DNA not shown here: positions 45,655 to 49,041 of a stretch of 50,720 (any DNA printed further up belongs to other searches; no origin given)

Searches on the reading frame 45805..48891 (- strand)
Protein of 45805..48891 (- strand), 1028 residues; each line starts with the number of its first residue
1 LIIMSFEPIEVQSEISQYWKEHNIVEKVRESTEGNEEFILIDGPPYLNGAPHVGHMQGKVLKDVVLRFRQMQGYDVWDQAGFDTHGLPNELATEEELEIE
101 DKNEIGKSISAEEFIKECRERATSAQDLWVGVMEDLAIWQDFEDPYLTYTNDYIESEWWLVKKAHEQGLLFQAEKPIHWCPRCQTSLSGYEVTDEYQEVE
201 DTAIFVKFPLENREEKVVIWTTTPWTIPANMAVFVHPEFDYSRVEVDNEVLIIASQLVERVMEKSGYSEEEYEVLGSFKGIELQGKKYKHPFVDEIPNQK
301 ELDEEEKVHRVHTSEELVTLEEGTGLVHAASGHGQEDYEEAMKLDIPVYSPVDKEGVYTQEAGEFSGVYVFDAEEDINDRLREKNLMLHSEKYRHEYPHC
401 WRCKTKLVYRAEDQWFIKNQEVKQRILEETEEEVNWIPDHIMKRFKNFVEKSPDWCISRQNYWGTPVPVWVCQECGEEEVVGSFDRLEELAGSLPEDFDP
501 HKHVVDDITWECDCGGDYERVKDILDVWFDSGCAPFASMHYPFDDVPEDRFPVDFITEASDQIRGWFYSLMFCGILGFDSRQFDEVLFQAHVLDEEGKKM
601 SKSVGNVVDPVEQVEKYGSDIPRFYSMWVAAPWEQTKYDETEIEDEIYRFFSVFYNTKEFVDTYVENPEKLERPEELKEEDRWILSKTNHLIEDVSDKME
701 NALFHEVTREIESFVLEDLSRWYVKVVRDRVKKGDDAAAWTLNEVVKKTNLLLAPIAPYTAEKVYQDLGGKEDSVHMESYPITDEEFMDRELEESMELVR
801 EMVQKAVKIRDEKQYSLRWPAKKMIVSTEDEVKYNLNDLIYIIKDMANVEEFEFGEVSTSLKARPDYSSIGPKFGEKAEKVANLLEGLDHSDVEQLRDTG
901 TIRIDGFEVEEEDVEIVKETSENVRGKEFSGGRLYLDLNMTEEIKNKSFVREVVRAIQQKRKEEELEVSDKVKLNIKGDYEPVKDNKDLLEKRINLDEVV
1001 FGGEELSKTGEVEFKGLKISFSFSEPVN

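Call 18: search_protein_families(library=pfam, proteins=[window:45805-48891:-], max_evalue=0.001)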
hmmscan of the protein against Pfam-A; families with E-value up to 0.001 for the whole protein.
window:45805-48891:- (1028 aa): 5 families
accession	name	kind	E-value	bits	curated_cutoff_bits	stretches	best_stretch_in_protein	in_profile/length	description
PF00133.28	tRNA-synt_1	-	1.9e-113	379.8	22.7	1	15-627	2-403/414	tRNA synthetases class I (I, L, M and V)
PF08264.19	Anticodon_1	-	1.7e-34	119.3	25.1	1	681-824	1-147/148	Anticodon-binding domain of tRNA ligase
PF09334.17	tRNA-synt_1g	-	1.2e-24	87.3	20.1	3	45-96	8-59/391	tRNA synthetases class I (M)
PF19302.4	DUF5915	-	1.1e-19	71.2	27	1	842-997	3-168/195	Domain of unknown function (DUF5915)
PF01406.26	tRNA-synt_1e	-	0.00041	20.2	27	0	585-644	239-297/301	tRNA synthetases class I (C) catalytic domain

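Call 96: find_related_loci(query=window:45808-48891:-, collection=genome_contigs, flank=100)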
Query window:45808-48891:- (1028 aa) in genome_contigs; peptide patterns used: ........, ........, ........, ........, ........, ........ (x = any residue, [..] = any of these).
146 stretches matched a pattern; 13 encode a relative of the query (tblastn E <= 1e-3); 13 distinct loci.
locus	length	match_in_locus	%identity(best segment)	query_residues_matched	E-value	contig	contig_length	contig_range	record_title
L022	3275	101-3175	79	1-1027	0e+0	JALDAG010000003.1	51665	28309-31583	MAG: Candidatus Nanohalarchaeota archaeon isolate NHA22 k141_326606_length_51665_cov_27.9824, whole genome shotgun seque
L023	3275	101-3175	79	1-1027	0e+0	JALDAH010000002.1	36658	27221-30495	MAG: Candidatus Nanoanaerosalina archaeon isolate NHA23 k141_845900_length_36658_cov_33.7732, whole genome shotgun seque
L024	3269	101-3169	66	3-1027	0e+0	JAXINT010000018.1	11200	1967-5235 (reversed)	MAG: Candidatus Asbonarchaeaceae archaeon isolate DAL-9Gt_90_72C1R c_000000003136, whole genome shotgun sequence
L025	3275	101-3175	65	2-1028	0e+0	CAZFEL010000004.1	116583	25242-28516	MAG TPA_asm: uncultured archaeon isolate binchicken_co198_13 genome assembly, contig: NODE_4_length_116583_cov_410.98268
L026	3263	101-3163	64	3-1027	0e+0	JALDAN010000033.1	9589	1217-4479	MAG: Candidatus Nanohalarchaeota archaeon isolate NHA29 k141_189773_length_9589_cov_26.9045, whole genome shotgun sequen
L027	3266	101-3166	59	5-1027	0e+0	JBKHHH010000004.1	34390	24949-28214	MAG: Candidatus Aenigmatarchaeota archaeon isolate D1M06_96 NODE_492_length_34390_cov_5.927945, whole genome shotgun seq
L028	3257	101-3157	72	1-1023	0e+0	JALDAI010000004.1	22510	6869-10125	MAG: Candidatus Nanoanaerosalina archaeon isolate NHA24 k141_972093_length_22510_cov_30.9033, whole genome shotgun seque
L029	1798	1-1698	57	462-1027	0e+0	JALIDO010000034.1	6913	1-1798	MAG: Candidatus Nanohalarchaeota archaeon QJJ-5 isolate QJJ-5_bin.20 NODE_34_length_6913_cov_2.035662, whole genome shot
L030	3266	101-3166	65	3-1026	0e+0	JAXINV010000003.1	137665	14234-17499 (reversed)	MAG: Candidatus Asbonarchaeum danakilense isolate DAL-WCL_45_84C1R c_000000000020, whole genome shotgun sequence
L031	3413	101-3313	34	10-979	0e+0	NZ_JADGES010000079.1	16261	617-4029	MAG: Maribacter sp. isolate BB42 NODE_3331_length_16261_cov_6.413996, whole genome shotgun sequence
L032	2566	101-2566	69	4-823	0e+0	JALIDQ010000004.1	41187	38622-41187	MAG: Candidatus Nanohalarchaeota archaeon QJJ-9 isolate QJJ-9_bin.46 NODE_4_length_41187_cov_3.014223, whole genome shot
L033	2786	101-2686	33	15-861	7e-158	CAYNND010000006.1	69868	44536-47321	MAG TPA_asm: uncultured Candidatus Saccharibacteria bacterium isolate SRP170004_co1_174 genome assembly, contig: NODE_43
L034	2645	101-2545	37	15-826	2e-155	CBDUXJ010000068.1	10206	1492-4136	MAG TPA_asm: uncultured Syntrophobacterales bacterium isolate SRR22302370_binner12_Refined_74 genome assembly, contig: E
